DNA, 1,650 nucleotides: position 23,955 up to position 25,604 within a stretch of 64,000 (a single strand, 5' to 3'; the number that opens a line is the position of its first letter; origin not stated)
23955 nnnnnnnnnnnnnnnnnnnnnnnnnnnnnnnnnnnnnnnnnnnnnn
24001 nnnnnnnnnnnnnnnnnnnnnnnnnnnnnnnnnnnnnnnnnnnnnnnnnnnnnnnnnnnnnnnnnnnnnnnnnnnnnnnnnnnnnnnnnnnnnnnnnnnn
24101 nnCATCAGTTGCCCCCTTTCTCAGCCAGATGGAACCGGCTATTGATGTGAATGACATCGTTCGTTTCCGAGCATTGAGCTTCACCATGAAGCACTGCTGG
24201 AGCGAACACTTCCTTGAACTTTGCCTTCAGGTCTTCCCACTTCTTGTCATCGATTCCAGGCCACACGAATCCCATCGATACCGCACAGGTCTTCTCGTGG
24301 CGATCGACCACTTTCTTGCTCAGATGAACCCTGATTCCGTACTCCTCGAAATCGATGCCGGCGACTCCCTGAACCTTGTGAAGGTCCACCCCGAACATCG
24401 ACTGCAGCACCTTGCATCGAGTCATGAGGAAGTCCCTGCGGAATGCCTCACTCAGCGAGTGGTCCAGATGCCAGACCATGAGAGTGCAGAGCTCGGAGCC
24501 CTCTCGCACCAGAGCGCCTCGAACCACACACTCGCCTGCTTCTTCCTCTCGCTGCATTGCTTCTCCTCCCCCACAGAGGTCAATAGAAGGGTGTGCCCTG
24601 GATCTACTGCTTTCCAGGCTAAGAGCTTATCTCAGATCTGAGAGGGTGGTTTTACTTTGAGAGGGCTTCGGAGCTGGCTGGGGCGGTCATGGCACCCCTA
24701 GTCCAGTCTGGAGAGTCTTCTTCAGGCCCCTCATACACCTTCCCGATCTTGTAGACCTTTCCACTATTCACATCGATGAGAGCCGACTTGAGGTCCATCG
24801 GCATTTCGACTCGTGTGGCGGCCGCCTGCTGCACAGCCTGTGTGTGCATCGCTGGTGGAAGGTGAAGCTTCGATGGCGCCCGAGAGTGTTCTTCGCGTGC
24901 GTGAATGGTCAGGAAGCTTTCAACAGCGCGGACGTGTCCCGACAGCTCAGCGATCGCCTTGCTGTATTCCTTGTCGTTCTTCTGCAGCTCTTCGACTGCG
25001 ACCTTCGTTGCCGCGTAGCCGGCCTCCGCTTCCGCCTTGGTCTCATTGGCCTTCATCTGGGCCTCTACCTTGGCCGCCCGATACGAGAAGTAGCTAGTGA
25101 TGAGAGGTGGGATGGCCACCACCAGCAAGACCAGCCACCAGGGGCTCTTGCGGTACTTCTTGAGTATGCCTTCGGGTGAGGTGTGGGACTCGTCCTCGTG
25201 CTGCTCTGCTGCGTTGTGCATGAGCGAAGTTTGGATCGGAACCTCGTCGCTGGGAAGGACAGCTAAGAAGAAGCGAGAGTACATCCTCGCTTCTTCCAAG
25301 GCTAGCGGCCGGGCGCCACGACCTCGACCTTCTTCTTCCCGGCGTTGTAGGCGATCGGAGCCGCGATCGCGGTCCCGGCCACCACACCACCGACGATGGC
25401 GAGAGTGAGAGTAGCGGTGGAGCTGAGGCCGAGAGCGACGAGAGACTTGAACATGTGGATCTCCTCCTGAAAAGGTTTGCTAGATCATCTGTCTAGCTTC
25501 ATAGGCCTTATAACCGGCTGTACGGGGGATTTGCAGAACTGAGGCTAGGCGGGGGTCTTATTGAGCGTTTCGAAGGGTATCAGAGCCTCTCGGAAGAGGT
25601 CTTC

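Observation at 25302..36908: Family of four paralogous small single-pass membrane peptides scattered through the early block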

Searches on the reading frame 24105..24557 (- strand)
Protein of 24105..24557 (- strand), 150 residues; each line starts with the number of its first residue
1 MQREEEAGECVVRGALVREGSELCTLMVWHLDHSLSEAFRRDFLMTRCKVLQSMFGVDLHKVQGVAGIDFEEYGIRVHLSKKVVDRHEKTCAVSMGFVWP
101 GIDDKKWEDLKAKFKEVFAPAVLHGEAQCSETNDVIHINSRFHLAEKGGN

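Call 17: search_protein_families(library=phrogs, proteins=[window:24105-24557:-], max_evalue=0.01)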
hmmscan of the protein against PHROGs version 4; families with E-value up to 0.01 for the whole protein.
window:24105-24557:- (150 aa): 0 families

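Call 22: search_protein_families(library=pfam, proteins=[window:24105-24557:-], max_evalue=10)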
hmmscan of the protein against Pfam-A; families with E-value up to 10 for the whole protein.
window:24105-24557:- (150 aa): 1 family
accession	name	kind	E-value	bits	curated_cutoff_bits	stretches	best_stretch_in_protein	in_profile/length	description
PF11016.13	DUF2854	-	0.22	11.9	25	1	86-122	105-141/146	Protein of unknown function (DUF2854)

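Call 64: search_solved_structures(query=window:24105-24557:-, max_evalue=1)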
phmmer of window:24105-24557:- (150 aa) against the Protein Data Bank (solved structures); distinct sequences matched with E-value up to 1: 2.
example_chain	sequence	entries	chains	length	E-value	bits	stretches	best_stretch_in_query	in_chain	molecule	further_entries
9efa_A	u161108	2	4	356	0.24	14.5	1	15-87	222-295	Phosphotriesterase-related protein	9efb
3jb9_A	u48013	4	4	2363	0.39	13.8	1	81-118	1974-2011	Pre-mRNA-splicing factor spp42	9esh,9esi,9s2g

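Call 65: find_homologous_proteins(query=window:24105-24557:-, max_evalue=0.001)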
Query window:24105-24557:- (150 aa): 1 proteins with E <= 0.001 among 14 candidates.
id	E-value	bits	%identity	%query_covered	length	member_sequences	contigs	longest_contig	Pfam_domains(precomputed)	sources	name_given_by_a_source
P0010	1.7e-96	338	99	100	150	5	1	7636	-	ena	-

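Call 88: predict_structure(protein=window:24105-24557:-)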
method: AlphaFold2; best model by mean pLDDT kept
length: 150 residues; sequences in the alignment: 1
mean_pLDDT: 64.7   pTM: 0.60
mean pLDDT of the five models: 64.7, 62.5, 53.8, 47.2, 35.4
residues with pLDDT >= 90: 0; 70-90: 79; 50-70: 36; < 50: 35
segments of 3 or more residues with pLDDT < 50: 61-88, 148-150
pLDDT, mean of each block of 10 residues (from residue 1): 60 81 75 75 72 63 41 34 43 64 83 73 62 81 62
secondary structure, 60 per line:
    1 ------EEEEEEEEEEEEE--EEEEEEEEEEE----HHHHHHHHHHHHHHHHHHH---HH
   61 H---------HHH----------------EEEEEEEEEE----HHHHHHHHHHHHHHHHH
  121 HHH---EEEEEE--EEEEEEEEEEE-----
elements in order: E7-19 E22-32 H37-55 E90-99 H104-123 E127-132 E135-145

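Call 91: fold_search(model_id=the predicted structure, library=pdb)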
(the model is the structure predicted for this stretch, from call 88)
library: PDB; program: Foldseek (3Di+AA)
matches with E <= 10: 955; with E <= 0.001: 0
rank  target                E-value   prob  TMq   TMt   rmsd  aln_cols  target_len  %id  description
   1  9hny_FS               8.7e-03  0.95  0.39  0.26   7.4       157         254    7  Mitoribosomal small subunit in complex with Mettl15 and Mettl17 (released 2025-03-26)
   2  9hny_FU               1.3e-02  0.97  0.40  0.29   7.3       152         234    6  Mitoribosomal small subunit in complex with Mettl15 and Mettl17 (released 2025-03-26)
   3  9hny_FR               1.3e-02  0.97  0.42  0.32   6.4       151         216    7  Mitoribosomal small subunit in complex with Mettl15 and Mettl17 (released 2025-03-26)
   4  6sga_FS               1.9e-02  0.87  0.37  0.24   7.5       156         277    7  Body domain of the mt-SSU assemblosome from Trypanosoma brucei (released 2019-09-18)
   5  6sga_FT               2.9e-02  0.89  0.37  0.27   7.6       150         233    7  Body domain of the mt-SSU assemblosome from Trypanosoma brucei (released 2019-09-18)
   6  9hny_FT               4.0e-02  0.90  0.41  0.31   7.2       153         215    5  Mitoribosomal small subunit in complex with Mettl15 and Mettl17 (released 2025-03-26)
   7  6sga_FU               4.2e-02  0.47  0.28  0.19  10.4       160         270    9  Body domain of the mt-SSU assemblosome from Trypanosoma brucei (released 2019-09-18)
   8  6sga_FR               4.8e-02  0.44  0.30  0.22  11.4       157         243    8  Body domain of the mt-SSU assemblosome from Trypanosoma brucei (released 2019-09-18)
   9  6duh_A                1.5e-01  0.16  0.20  0.07  18.8        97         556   11  Crystal structure of HIV-1 reverse transcriptase Y181I mutant in complex with non-nucleoside inhibitor 25a (released 2018-08-01)
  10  8vum_A                1.7e-01  0.21  0.21  0.07  17.7        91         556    9  Crystal structure of GH9 (K101P, K103N, V108I) HIV-1 reverse transcriptase in complex with non-nucleoside inhibitor 5e (released 2025-04-30)
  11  3v6d_C                1.8e-01  0.18  0.21  0.07  18.3        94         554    8  Crystal structure of HIV-1 reverse transcriptase (RT) cross-linked with AZT-terminated DNA (released 2012-01-18)
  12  4g1q_A                1.9e-01  0.18  0.21  0.07  19.3        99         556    8  Crystal structure of HIV-1 reverse transcriptase (RT) in complex with Rilpivirine (TMC278, Edurant), a non-nucleoside  (released 2013-02-06)
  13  5cym_A                2.0e-01  0.20  0.21  0.07  17.9        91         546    9  HIV-1 reverse transcriptase complexed with 4-iodopyrazole (released 2015-12-30)
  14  6cgf_A                2.0e-01  0.14  0.19  0.06  19.0       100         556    7  Crystal structure of HIV-1 Y188L mutant reverse transcriptase in complex with non-nucleoside inhibitor K-5a2 (released 2018-08-01)
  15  5cyq_A                2.3e-01  0.20  0.21  0.07  18.8        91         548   12  HIV-1 reverse transcriptase complexed with 4-bromopyrazole (released 2015-12-30)
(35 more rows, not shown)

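Call 92: fold_search(model_id=the predicted structure, library=viral)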
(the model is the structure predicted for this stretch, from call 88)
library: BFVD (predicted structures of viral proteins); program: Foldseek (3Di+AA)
matches with E <= 10: 805; with E <= 0.001: 0
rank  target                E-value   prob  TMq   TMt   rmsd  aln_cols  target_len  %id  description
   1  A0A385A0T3            6.4e-02  0.69  0.42  0.36   9.8       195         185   13  (no name in the UniProt tables at hand)
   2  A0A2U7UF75            6.8e-02  0.20  0.24  0.14  12.8       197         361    7  Uncharacterized protein [Pandoravirus macleodensis]
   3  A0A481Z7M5            1.2e-01  0.33  0.23  0.27  15.5       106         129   12  Uncharacterized protein [Pithovirus LCPAC304]
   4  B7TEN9                1.5e-01  0.25  0.21  0.05  15.0        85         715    9  Gag-Pol polyprotein (Fragment) [Human immunodeficiency virus type 1]
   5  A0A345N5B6            1.7e-01  0.12  0.25  0.21  14.3       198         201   10  (no name in the UniProt tables at hand)
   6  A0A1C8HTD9            1.7e-01  0.11  0.21  0.26  16.1       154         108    6  (no name in the UniProt tables at hand)
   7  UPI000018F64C         1.9e-01  0.28  0.31  0.15   9.7       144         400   12  (no name look-up for this kind of identifier)
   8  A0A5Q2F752            2.0e-01  0.10  0.19  0.13  16.7       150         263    7  Uncharacterized protein [Gordonia phage Sixama]
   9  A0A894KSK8            2.2e-01  0.60  0.40  0.42   5.4       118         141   11  p100 2L [African swine fever virus]
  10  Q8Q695                2.2e-01  0.18  0.21  0.05  18.0        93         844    9  Pol protein (Fragment) [Human immunodeficiency virus type 1]
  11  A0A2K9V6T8            2.2e-01  0.08  0.17  0.23  17.1       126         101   13  (no name in the UniProt tables at hand)
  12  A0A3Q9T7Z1            2.6e-01  0.15  0.19  0.03  16.0        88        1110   15  Pol polyprotein (Fragment) [Rabbit endogenous lentivirus type K]
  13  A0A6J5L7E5            2.7e-01  0.12  0.26  0.20  15.8       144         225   12  Uncharacterized protein [uncultured Caudovirales phage]
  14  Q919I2                2.7e-01  0.06  0.16  0.08  16.5       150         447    7  CUN095 putative bro protein, similar to AcMNPV ORF2 [Culex nigripalpus nucleopolyhedrovirus (isolate Florida/1997)]
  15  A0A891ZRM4            2.9e-01  0.15  0.19  0.04  16.1        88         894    9  Pol protein (Fragment) [Avian leukosis virus]
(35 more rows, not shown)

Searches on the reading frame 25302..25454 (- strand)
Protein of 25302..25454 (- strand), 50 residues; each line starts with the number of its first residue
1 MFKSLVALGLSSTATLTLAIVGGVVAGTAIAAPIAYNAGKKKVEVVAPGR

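Call 11: search_protein_families(library=phrogs, proteins=[window:25302-25454:-], max_evalue=0.1)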
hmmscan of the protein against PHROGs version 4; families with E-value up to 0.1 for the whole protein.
window:25302-25454:- (50 aa): 2 families
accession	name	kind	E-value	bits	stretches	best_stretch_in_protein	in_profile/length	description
phrog_15774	-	unknown function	0.026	15.6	1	18-42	16-40/46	-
phrog_4366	-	head and packaging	0.075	14.4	1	15-48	18-51/91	head fiber protein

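Call 22: search_protein_families(library=pfam, proteins=[window:25302-25454:-], max_evalue=10)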
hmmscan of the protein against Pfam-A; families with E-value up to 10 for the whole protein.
window:25302-25454:- (50 aa): 0 families

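Call 66: search_protein_families(library=ncbifam, proteins=[window:25302-25454:-], max_evalue=1)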
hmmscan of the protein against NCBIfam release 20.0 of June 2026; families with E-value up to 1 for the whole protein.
window:25302-25454:- (50 aa): 1 family
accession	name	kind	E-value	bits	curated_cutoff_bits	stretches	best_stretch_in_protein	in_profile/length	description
TIGR01988.1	Ubi-OHases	subfamily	0.14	10.9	224.65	1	18-47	2-30/387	ubiquinone biosynthesis hydroxylase, UbiH/UbiF/VisC/COQ6 family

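Call 67: search_protein_families(library=padloc, proteins=[window:25302-25454:-], max_evalue=1)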
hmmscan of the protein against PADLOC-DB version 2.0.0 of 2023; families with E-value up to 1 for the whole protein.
window:25302-25454:- (50 aa): 0 families
